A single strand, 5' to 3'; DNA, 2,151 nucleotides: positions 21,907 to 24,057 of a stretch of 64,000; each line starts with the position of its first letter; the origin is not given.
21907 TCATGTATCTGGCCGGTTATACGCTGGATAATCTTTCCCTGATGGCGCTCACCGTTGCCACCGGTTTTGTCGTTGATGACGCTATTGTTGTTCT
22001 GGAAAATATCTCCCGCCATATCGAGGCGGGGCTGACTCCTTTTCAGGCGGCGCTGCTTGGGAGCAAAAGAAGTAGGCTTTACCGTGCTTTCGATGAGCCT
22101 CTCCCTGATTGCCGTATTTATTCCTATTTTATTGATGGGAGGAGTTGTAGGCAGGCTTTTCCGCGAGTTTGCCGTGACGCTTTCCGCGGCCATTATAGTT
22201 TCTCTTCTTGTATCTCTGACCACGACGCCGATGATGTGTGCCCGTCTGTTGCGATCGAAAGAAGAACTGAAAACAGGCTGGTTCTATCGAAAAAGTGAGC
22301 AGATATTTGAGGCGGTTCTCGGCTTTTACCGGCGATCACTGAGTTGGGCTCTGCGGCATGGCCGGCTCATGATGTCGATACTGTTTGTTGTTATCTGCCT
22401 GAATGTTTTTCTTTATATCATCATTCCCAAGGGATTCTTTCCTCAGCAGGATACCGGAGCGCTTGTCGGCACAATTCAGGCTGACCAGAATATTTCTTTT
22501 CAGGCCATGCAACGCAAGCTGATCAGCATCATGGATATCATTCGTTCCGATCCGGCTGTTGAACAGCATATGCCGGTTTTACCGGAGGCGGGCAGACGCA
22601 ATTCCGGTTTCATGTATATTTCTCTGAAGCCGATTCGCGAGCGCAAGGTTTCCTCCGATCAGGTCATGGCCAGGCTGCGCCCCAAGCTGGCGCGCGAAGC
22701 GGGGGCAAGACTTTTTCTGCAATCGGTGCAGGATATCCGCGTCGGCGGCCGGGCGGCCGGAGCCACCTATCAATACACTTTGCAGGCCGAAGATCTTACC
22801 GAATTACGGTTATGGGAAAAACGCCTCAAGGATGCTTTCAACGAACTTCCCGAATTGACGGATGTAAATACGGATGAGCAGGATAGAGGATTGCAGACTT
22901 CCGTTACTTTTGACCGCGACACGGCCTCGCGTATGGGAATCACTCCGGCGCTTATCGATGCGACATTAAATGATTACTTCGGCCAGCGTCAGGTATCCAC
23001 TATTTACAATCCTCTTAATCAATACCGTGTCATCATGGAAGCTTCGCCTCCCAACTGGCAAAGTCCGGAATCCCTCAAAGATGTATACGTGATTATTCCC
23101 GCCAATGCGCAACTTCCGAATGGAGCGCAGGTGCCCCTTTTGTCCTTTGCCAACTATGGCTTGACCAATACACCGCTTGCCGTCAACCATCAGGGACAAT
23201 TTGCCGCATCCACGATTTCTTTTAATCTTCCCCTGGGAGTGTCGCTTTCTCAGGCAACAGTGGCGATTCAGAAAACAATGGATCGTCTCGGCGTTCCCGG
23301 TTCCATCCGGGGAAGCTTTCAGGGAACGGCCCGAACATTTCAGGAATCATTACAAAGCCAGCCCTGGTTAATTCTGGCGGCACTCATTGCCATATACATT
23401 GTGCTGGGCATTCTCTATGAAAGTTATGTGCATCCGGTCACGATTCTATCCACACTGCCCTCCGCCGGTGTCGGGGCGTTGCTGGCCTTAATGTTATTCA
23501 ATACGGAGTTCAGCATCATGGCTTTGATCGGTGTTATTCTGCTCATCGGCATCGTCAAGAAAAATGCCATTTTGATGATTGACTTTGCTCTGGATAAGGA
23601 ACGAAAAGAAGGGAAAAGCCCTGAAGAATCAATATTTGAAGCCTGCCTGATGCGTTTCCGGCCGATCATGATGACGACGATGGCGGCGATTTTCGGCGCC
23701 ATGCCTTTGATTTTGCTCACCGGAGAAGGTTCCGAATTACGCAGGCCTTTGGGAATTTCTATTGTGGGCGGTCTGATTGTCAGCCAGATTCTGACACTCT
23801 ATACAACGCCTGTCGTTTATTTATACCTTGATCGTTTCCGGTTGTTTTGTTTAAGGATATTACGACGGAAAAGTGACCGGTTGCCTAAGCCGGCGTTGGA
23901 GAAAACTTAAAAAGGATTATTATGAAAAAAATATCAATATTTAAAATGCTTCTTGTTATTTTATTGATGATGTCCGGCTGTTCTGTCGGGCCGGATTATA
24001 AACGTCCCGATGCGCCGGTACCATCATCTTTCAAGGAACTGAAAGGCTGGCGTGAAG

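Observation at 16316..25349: GC-rich mdtABC-OMF efflux operon carrying about 17 frameshifts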

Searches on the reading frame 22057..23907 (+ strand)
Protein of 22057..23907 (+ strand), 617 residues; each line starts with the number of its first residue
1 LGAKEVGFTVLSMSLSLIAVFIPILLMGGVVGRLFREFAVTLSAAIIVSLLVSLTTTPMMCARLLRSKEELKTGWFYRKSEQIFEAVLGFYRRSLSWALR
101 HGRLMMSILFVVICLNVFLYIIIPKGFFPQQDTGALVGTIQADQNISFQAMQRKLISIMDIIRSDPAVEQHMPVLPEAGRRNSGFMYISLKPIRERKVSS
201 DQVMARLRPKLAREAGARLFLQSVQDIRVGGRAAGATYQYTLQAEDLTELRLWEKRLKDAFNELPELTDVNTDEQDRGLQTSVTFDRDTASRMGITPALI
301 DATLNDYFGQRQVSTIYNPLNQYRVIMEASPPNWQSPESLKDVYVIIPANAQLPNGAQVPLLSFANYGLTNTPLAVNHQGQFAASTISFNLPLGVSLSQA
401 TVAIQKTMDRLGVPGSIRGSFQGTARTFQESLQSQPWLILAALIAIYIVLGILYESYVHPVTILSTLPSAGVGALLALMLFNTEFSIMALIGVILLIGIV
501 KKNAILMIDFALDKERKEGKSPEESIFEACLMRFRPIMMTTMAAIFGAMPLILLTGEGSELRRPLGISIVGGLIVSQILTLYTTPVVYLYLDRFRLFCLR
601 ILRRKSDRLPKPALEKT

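Call 5: find_homologous_proteins(query=window:22057-23907:+)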
Query window:22057-23907:+ (617 aa): 8000 proteins with E <= 0.001 among 8000 candidates; the best 120 are listed.
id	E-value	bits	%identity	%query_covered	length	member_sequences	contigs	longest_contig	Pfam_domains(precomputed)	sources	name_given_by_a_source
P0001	0.0e+0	1268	94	100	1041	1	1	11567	PF03176.22,PF02355.23,PF00873.26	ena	-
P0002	0.0e+0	1257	93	100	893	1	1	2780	PF03176.22,PF02355.23,PF00873.26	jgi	jgi:multidrug efflux pump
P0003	0.0e+0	1244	92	100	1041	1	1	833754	PF03176.22,PF02355.23,PF00873.26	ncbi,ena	-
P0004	0.0e+0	1232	91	100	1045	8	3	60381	PF02355.23,PF00873.26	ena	-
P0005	0.0e+0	1231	91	100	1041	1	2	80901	PF03176.22,PF02355.23,PF00873.26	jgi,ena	-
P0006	0.0e+0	1231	91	100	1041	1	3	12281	PF03176.22,PF02355.23,PF00873.26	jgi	jgi:multidrug efflux pump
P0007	0.0e+0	1230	92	100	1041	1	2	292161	PF02355.23,PF00873.26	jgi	jgi:multidrug efflux pump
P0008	0.0e+0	1230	91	100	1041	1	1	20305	PF03176.22,PF02355.23,PF00873.26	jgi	jgi:multidrug efflux pump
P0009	0.0e+0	1229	91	100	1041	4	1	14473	PF03176.22,PF00873.26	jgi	jgi:multidrug efflux pump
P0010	0.0e+0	1226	91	100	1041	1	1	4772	PF03176.22,PF02355.23,PF00873.26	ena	-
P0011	0.0e+0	1226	91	100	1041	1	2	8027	PF03176.22,PF02355.23,PF00873.26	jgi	jgi:multidrug efflux pump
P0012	0.0e+0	1226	91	100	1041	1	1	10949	PF03176.22,PF02355.23,PF00873.26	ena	-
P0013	0.0e+0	1226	91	100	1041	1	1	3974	PF03176.22,PF02355.23,PF00873.26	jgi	jgi:multidrug efflux pump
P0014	0.0e+0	1226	91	100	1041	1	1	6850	PF03176.22,PF02355.23,PF00873.26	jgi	-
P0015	0.0e+0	1225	91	100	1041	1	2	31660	PF03176.22,PF02355.23,PF00873.26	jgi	jgi:multidrug efflux pump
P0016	0.0e+0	1224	91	100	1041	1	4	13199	PF03176.22,PF02355.23,PF00873.26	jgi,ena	jgi:multidrug efflux pump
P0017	0.0e+0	1224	91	100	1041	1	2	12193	PF03176.22,PF02355.23,PF00873.26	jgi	jgi:multidrug efflux pump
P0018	0.0e+0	1224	91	100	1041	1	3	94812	PF03176.22,PF02355.23,PF00873.26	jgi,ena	jgi:multidrug efflux pump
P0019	0.0e+0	1224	91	100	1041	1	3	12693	PF03176.22,PF02355.23,PF00873.26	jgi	-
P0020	0.0e+0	1224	91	100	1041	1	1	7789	PF03176.22,PF02355.23,PF00873.26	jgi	jgi:multidrug efflux pump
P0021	0.0e+0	1224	91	100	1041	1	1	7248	PF03176.22,PF02355.23,PF00873.26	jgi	jgi:multidrug efflux pump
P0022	0.0e+0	1224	91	100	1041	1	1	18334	PF03176.22,PF02355.23,PF00873.26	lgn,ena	-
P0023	0.0e+0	1224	91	100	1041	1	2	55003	PF03176.22,PF02355.23,PF00873.26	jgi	jgi:multidrug efflux pump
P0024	0.0e+0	1222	90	100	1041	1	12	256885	PF03176.22,PF02355.23,PF00873.26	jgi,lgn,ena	-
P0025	0.0e+0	1221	90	100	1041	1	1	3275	PF03176.22,PF02355.23,PF00873.26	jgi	-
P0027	0.0e+0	1220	91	100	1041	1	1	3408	PF02355.23,PF00873.26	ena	-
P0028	0.0e+0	1220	90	100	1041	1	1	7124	PF03176.22,PF02355.23,PF00873.26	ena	-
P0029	0.0e+0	1218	89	100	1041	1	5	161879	PF03176.22,PF00873.26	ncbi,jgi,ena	jgi:multidrug efflux pump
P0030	0.0e+0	1218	91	100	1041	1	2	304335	PF03176.22,PF02355.23,PF00873.26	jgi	jgi:multidrug efflux pump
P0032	0.0e+0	1217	90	100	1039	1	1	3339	PF03176.22,PF02355.23,PF00873.26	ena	-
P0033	0.0e+0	1216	90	100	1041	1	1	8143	PF03176.22,PF02355.23,PF00873.26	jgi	jgi:multidrug efflux pump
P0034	0.0e+0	1216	91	100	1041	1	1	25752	PF03176.22,PF02355.23,PF00873.26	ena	-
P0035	0.0e+0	1216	91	100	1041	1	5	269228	PF03176.22,PF02355.23,PF00873.26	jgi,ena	jgi:multidrug efflux pump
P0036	0.0e+0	1215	90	100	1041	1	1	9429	PF03176.22,PF02355.23,PF00873.26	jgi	-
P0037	0.0e+0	1215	90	100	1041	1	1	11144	PF03176.22,PF02355.23,PF00873.26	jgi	-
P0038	0.0e+0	1214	90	100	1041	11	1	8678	PF03176.22,PF02355.23,PF00873.26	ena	-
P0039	0.0e+0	1213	90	100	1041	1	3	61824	PF03176.22,PF02355.23,PF00873.26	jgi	jgi:multidrug efflux pump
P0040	0.0e+0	1213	90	100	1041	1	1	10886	PF02355.23,PF00873.26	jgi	-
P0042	0.0e+0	1209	90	100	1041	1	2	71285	PF03176.22,PF02355.23,PF00873.26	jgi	jgi:multidrug efflux pump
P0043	0.0e+0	1206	89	100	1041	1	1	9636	PF03176.22,PF02355.23,PF00873.26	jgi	-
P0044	0.0e+0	1205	89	100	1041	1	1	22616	PF02355.23,PF00873.26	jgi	jgi:multidrug efflux pump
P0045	0.0e+0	1205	89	100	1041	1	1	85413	PF03176.22,PF02355.23,PF00873.26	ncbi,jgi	ncbi:MAG: multidrug efflux RND transporter permease subunit [Smithella sp.]|jgi:multidrug efflux pum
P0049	0.0e+0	1199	89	100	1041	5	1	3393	PF03176.22,PF02355.23,PF00873.26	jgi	jgi:multidrug efflux pump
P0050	0.0e+0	1199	89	100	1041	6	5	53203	PF00873.26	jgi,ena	jgi:multidrug efflux pump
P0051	0.0e+0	1199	88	100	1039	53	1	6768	PF03176.22,PF02355.23,PF00873.26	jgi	jgi:multidrug efflux pump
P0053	0.0e+0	1198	88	100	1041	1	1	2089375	PF03176.22,PF02355.23,PF00873.26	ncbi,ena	-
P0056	0.0e+0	1193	88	100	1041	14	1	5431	PF03176.22,PF02355.23,PF00873.26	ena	-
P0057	0.0e+0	1192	89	100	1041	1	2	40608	PF03176.22,PF02355.23,PF00873.26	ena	-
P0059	0.0e+0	1188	88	100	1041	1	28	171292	PF03176.22,PF02355.23,PF00873.26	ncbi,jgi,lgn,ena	ncbi:MAG: multidrug efflux RND transporter permease subunit [Smithellaceae bacterium]|jgi:multidrug 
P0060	0.0e+0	1184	88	100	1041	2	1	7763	PF03176.22,PF02355.23,PF00873.26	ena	-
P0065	0.0e+0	1172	87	100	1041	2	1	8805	PF03176.22,PF02355.23,PF00873.26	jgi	jgi:multidrug efflux pump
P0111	0.0e+0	1046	77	98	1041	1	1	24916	PF03176.22,PF02355.23,PF00873.26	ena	-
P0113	0.0e+0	1041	78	98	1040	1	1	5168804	PF02355.23,PF00873.26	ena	-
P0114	0.0e+0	1041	78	98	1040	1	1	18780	PF02355.23,PF00873.26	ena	-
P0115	0.0e+0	1039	76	98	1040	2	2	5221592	PF02355.23,PF00873.26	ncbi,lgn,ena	-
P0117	0.0e+0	1033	75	98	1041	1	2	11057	PF02355.23,PF00873.26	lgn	-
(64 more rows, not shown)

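Call 7: find_encoding_contigs(protein=P0003, flank=10000, max_places=3)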
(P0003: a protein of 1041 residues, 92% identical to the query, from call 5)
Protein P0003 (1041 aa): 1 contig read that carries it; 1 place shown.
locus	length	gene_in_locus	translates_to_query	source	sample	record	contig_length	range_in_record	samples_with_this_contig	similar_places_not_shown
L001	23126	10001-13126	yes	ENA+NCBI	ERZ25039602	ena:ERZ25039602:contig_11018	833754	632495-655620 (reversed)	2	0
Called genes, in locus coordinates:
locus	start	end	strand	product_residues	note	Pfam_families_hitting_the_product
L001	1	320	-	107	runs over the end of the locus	PF03459:TOBE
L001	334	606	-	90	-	-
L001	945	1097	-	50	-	-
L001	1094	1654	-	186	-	PF00528:BPD_transp_1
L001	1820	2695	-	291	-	PF12849:PBP_like_2, PF13531:SBP_bac_11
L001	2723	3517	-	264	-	PF12849:PBP_like_2, PF13531:SBP_bac_11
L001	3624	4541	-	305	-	PF12728:HTH_17, PF12727:PBP_like, PF12974:Phosphonate-bd (weak)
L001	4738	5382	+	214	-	PF00440:TetR_N, PF09209:CecR_C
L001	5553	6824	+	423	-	PF25917:BSH_RND, PF25973:BSH_CzcB (weak), PF25876:HH_MFP_RND, PF25944:Beta-barrel_RND, PF25967:RND-MFP_C, PF25989:YknX_C (weak)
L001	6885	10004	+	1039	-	PF00873:ACR_tran, PF03176:MMPL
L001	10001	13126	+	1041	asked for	PF00873:ACR_tran, PF03176:MMPL (weak), PF02355:SecD_SecF_C (faint)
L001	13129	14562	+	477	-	PF02321:OEP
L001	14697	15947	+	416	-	PF05977:MFS_3, PF07690:MFS_1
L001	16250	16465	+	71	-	PF00364:Biotin_lipoyl, PF25917:BSH_RND, PF25919:BSH_CusB (faint), PF25973:BSH_CzcB (faint), PF25997:BSH_YhbJ (faint), PF25984:BSH_YknX (weak)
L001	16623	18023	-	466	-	PF10459:Peptidase_S46 (faint), PF00089:Trypsin, PF13365:Trypsin_2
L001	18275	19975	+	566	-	PF02310:B12-binding, PF04055:Radical_SAM (faint)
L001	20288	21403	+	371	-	PF00589:Phage_integrase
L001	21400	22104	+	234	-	-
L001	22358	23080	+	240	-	-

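Call 8: find_encoding_contigs(protein=P0001, flank=10000, max_places=3)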
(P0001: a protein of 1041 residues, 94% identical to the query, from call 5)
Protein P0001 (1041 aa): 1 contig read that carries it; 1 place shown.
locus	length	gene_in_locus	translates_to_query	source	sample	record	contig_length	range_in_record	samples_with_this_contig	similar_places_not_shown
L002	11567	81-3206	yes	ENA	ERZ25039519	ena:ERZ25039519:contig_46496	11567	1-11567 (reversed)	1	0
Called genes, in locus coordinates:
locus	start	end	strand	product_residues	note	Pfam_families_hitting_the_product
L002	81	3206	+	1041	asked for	PF00873:ACR_tran, PF03176:MMPL (weak), PF02355:SecD_SecF_C (faint)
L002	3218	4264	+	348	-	PF02321:OEP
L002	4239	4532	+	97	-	PF02321:OEP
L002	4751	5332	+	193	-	PF09335:VTT_dom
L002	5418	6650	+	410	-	PF05977:MFS_3, PF07690:MFS_1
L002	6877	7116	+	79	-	-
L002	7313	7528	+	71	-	PF00364:Biotin_lipoyl, PF25917:BSH_RND, PF25919:BSH_CusB (faint), PF25973:BSH_CzcB (faint), PF25997:BSH_YhbJ (faint), PF25984:BSH_YknX (weak)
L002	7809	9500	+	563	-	PF02310:B12-binding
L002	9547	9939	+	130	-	PF00005:ABC_tran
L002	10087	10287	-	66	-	-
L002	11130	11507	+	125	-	-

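Call 13: find_related_loci(query=L001:6885-10001:+, collection=genome_contigs, flank=10000)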
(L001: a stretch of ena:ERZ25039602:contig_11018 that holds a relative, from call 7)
Query L001:6885-10001:+ (1039 aa) in genome_contigs; peptide patterns used: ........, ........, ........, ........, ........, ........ (x = any residue, [..] = any of these).
600 stretches matched a pattern (row limit reached: there are more); 600 encode a relative of the query (tblastn E <= 1e-3); the best 80 are kept; 80 distinct loci.
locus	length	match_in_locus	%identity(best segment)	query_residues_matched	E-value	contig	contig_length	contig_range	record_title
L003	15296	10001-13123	77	1-1035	0e+0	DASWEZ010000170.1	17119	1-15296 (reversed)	MAG TPA_asm: Burkholderiales bacterium isolate SMAG_U2776 k141_1786356, whole genome shotgun sequence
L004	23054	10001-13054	77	1-1018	0e+0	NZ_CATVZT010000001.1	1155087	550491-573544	Ralstonia holmesii strain LMG 32967 isolate LMG 32967 1, whole genome shotgun sequence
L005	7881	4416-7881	74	1-1017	0e+0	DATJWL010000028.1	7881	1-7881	MAG TPA_asm: Casimicrobiaceae bacterium isolate SMAG_U15098 k141_20975, whole genome shotgun sequence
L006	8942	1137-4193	75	1-1019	0e+0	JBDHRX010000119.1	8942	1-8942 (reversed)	MAG: Burkholderiaceae bacterium isolate AS-MESO-3CA.232 NODE_33286_length_8942_cov_8.282234, whole genome shotgun sequen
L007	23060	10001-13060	75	1-1020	0e+0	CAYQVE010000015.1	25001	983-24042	MAG TPA_asm: uncultured Enterobacteriaceae bacterium isolate binchicken_co185_11 genome assembly, contig: NODE_2574_leng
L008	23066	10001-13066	72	1-1022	0e+0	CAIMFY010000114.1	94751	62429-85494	MAG: uncultured Opitutae bacterium isolate Umea2p3_bin-1644 genome assembly, contig: bin-1644:114/124, whole genome shot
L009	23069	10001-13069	73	1-1023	0e+0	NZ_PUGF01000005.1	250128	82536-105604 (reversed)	Solimicrobium silvestre strain S20-91 Contig0005, whole genome shotgun sequence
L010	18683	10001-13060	74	1-1021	0e+0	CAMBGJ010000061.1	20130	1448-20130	MAG: Bordetella parapertussis isolate TH-11nov19-54 genome assembly, contig: TH-11nov19-C6652, whole genome shotgun sequ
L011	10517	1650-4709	74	1-1020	0e+0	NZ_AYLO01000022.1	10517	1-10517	Methyloglobulus morosus KoM1 MGMO_22c, whole genome shotgun sequence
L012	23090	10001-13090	74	1-1031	0e+0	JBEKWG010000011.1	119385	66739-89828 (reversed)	MAG: Opitutaceae bacterium isolate SPRUCE 622 SPRUCE_622_11, whole genome shotgun sequence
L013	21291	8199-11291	71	1-1031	0e+0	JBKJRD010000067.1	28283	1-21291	MAG: Methylotenera sp. isolate ant_bin.520 S1Ck117_3690061_flag_1_multi_18.6859_len_28283, whole genome shotgun sequence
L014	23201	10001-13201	70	1-1025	0e+0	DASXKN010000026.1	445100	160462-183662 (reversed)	MAG TPA_asm: Lysobacteraceae bacterium isolate SMAG_U5277 k141_3470381, whole genome shotgun sequence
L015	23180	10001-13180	70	1-1021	0e+0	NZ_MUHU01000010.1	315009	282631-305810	Derxia lacustris strain HL-12 isolate fresh water ctg_10, whole genome shotgun sequence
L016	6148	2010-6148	72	1-1022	0e+0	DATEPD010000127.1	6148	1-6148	MAG TPA_asm: Nitrospiraceae bacterium isolate SMAG_U9012 k141_1973907, whole genome shotgun sequence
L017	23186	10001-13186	70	1-1020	0e+0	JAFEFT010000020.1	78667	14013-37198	MAG: Proteobacteria bacterium isolate SZAS TMP-107 PROT-AMP-10__20__length-78667, whole genome shotgun sequence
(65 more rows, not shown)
